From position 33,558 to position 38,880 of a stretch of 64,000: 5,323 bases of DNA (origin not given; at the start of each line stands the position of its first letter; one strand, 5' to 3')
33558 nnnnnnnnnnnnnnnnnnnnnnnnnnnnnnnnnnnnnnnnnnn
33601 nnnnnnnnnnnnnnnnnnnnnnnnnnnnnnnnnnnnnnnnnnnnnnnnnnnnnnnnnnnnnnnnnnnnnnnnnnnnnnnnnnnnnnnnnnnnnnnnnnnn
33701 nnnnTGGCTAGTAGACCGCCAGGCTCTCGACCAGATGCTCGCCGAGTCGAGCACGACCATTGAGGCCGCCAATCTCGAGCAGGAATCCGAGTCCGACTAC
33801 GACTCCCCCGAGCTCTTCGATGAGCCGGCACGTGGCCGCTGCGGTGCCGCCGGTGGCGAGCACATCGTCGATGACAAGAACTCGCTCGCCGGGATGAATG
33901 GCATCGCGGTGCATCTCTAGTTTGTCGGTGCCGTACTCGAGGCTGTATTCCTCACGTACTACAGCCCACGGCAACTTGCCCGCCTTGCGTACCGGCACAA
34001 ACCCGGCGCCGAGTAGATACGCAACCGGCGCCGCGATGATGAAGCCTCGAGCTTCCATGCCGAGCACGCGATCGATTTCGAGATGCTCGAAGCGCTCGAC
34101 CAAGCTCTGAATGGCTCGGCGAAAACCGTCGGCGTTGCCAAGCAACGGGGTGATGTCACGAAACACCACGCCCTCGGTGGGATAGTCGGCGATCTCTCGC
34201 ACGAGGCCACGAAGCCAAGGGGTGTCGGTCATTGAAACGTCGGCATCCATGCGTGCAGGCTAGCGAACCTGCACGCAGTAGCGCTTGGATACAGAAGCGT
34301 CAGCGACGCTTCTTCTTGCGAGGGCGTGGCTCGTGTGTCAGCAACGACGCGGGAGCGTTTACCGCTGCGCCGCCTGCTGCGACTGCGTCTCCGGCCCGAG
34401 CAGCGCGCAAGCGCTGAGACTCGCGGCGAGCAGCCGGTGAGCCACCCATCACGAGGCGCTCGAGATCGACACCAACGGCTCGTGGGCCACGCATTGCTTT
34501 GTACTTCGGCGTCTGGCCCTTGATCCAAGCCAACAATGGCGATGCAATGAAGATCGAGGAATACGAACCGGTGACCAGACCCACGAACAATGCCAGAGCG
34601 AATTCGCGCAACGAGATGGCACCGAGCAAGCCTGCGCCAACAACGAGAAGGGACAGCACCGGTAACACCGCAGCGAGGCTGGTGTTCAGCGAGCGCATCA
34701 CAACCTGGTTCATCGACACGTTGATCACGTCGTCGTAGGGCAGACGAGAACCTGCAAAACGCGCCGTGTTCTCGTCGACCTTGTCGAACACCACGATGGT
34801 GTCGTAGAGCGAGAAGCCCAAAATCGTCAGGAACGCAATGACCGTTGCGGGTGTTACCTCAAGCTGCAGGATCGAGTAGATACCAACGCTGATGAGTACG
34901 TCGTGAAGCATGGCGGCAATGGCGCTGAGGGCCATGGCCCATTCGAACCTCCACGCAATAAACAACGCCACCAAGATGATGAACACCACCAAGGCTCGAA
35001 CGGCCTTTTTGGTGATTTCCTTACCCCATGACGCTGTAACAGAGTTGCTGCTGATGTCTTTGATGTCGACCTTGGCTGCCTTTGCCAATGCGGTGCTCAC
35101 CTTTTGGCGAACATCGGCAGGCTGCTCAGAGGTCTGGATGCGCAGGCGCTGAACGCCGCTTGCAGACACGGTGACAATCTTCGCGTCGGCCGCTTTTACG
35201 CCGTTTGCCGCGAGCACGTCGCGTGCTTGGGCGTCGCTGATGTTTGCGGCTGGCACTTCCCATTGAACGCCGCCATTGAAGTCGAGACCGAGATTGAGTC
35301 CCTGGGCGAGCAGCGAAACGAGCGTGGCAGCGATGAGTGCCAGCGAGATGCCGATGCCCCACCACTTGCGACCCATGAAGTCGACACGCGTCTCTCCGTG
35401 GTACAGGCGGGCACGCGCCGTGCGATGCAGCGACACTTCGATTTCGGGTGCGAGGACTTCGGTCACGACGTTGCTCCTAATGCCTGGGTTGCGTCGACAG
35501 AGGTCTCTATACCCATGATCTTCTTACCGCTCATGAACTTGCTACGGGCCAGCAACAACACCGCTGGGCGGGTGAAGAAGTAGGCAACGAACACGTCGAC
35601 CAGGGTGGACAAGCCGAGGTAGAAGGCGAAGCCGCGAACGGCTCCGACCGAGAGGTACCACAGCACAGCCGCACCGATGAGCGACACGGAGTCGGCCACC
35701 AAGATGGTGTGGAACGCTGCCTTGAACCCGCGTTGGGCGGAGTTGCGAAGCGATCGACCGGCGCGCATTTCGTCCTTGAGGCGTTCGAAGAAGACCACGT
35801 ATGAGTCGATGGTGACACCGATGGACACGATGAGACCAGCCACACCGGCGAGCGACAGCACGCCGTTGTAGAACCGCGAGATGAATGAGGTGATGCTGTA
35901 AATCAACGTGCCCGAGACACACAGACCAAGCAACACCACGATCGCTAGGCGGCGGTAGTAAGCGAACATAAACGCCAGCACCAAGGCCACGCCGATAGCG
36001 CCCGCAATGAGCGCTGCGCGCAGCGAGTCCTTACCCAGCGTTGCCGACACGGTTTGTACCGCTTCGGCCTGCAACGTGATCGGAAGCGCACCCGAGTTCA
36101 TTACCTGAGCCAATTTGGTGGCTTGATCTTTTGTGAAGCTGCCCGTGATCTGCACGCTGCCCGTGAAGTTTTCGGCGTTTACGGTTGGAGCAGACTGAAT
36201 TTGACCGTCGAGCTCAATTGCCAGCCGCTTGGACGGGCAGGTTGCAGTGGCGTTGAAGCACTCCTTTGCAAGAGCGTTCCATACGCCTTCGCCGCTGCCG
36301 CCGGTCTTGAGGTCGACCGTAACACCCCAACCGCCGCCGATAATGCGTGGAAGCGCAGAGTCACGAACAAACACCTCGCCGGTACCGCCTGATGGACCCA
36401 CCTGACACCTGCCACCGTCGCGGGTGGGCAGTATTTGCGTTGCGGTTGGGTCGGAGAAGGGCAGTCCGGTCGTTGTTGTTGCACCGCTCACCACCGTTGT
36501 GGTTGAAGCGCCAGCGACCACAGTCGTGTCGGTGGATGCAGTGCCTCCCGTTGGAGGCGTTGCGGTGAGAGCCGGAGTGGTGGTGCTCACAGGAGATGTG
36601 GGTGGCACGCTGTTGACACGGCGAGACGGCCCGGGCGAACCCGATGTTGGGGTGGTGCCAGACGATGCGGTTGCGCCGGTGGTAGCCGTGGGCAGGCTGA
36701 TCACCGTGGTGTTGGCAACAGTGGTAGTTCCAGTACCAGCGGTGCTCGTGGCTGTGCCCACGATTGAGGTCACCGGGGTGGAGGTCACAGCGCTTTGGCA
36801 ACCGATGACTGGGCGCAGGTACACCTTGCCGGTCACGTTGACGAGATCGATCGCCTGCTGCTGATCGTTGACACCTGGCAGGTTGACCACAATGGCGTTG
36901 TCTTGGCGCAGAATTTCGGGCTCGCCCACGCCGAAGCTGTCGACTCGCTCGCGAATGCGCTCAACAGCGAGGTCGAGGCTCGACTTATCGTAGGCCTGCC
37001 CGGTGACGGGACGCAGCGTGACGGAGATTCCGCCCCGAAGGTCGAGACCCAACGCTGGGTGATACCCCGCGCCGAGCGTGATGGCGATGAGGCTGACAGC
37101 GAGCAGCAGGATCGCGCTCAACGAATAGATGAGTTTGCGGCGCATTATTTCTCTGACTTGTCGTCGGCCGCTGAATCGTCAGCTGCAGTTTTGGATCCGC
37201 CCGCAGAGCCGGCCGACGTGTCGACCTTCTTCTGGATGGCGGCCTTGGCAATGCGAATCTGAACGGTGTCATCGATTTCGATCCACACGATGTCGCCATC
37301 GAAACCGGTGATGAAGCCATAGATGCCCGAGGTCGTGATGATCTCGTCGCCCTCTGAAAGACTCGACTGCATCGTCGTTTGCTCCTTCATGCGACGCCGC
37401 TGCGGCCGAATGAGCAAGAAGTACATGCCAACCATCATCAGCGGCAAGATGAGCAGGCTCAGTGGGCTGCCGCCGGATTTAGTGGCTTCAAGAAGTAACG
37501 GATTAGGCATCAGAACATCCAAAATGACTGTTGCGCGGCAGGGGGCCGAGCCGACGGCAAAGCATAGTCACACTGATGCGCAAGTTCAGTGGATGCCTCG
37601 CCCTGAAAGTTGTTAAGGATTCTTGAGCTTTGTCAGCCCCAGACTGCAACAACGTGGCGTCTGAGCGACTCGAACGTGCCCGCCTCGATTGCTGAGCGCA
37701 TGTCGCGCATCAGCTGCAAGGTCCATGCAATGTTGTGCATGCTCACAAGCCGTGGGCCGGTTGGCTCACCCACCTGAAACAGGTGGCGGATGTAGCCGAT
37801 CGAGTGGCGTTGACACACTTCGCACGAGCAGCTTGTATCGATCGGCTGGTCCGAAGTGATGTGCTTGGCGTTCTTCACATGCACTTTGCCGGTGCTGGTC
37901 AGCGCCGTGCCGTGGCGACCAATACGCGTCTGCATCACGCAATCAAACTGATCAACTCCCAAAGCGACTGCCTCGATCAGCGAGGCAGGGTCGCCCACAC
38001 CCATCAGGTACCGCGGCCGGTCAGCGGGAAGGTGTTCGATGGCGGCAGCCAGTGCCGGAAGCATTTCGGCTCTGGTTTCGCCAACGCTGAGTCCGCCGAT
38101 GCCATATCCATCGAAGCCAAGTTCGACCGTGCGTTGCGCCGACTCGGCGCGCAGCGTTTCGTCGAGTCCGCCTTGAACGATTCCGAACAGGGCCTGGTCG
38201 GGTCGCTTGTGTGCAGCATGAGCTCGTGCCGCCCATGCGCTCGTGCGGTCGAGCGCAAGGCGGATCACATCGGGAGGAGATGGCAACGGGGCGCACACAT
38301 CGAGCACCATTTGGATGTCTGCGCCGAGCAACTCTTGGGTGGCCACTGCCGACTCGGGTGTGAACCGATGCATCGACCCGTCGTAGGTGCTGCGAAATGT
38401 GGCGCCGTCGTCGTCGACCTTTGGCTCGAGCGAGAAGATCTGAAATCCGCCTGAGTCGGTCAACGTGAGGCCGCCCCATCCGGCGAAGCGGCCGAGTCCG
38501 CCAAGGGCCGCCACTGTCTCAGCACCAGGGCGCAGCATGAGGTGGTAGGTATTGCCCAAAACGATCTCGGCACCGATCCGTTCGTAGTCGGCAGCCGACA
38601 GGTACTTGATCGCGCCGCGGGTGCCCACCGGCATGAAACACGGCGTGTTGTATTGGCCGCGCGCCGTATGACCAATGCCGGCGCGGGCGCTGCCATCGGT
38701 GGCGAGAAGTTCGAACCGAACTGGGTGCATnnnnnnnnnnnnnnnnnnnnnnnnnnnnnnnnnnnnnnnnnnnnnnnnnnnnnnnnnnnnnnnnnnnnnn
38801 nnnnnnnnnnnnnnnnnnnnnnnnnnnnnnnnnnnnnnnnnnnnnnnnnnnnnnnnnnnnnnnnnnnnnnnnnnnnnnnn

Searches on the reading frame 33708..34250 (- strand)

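Call 8: search_protein_families(library=pfam, proteins=[window:33708-34250:-], max_evalue=0.001)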
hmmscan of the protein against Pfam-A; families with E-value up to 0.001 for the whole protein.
window:33708-34250:- (180 aa): 1 family
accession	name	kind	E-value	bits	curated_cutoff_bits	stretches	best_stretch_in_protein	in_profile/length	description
PF00156.33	Pribosyltran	-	1.3e-11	44.5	26.3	1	43-157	15-123/158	Phosphoribosyl transferase domain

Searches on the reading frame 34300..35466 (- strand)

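Call 8: search_protein_families(library=pfam, proteins=[window:34300-35466:-], max_evalue=0.001)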
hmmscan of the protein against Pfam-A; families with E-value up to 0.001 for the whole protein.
window:34300-35466:- (388 aa): 2 families
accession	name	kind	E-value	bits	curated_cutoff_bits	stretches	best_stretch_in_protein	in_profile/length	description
PF02355.23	SecD_SecF_C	-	9.2e-55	185.4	20.5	1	125-316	4-187/189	Protein export membrane protein SecD/SecF, C-terminal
PF07549.19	Sec_GG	-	9.8e-05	22.2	20.3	1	50-68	1-19/28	SecD/SecF GG Motif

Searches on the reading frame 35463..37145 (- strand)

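Call 8: search_protein_families(library=pfam, proteins=[window:35463-37145:-], max_evalue=0.001)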
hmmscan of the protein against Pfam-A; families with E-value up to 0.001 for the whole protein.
window:35463-37145:- (560 aa): 4 families
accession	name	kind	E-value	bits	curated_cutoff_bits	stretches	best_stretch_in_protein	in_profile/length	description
PF22599.2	SecDF_P1_head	-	2.2e-15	57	27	1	273-356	40-114/114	SecDF, P1 head subdomain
PF21760.3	SecD_1st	-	5.2e-14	51.9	27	1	60-113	4-58/60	Protein translocase subunit SecDF, P1 domain, N-terminal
PF03176.21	MMPL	-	3.4e-09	36.5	20.5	1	365-533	128-302/333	MMPL family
PF02355.23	SecD_SecF_C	-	5.3e-08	32.9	20.5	1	358-533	13-187/189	Protein export membrane protein SecD/SecF, C-terminal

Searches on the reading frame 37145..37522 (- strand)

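Call 8: search_protein_families(library=pfam, proteins=[window:37145-37522:-], max_evalue=0.001)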
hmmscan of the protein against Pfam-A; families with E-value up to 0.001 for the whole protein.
window:37145-37522:- (125 aa): 1 family
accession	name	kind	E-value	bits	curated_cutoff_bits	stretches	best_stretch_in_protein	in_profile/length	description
PF02699.20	YajC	-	2.2e-25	88.8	28.2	1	22-97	2-77/78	Preprotein translocase subunit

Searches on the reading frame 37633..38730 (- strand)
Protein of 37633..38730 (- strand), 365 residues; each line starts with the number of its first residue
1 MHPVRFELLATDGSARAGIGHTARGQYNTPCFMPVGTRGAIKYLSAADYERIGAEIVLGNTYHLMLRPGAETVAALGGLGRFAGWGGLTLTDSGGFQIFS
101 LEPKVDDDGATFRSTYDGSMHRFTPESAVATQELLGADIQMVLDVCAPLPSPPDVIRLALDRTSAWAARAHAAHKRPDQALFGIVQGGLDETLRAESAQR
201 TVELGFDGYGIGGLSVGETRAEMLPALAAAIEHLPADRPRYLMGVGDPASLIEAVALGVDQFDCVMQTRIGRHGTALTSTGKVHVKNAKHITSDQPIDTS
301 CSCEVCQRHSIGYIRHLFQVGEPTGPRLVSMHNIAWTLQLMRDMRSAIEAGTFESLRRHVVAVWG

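Call 8: search_protein_families(library=pfam, proteins=[window:37633-38730:-], max_evalue=0.001)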
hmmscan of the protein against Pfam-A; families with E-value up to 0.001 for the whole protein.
window:37633-38730:- (365 aa): 1 family
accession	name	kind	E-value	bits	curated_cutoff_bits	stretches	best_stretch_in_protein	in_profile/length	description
PF01702.25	TGT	-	2e-135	451.9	26.3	1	14-362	2-353/357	Queuine tRNA-ribosyltransferase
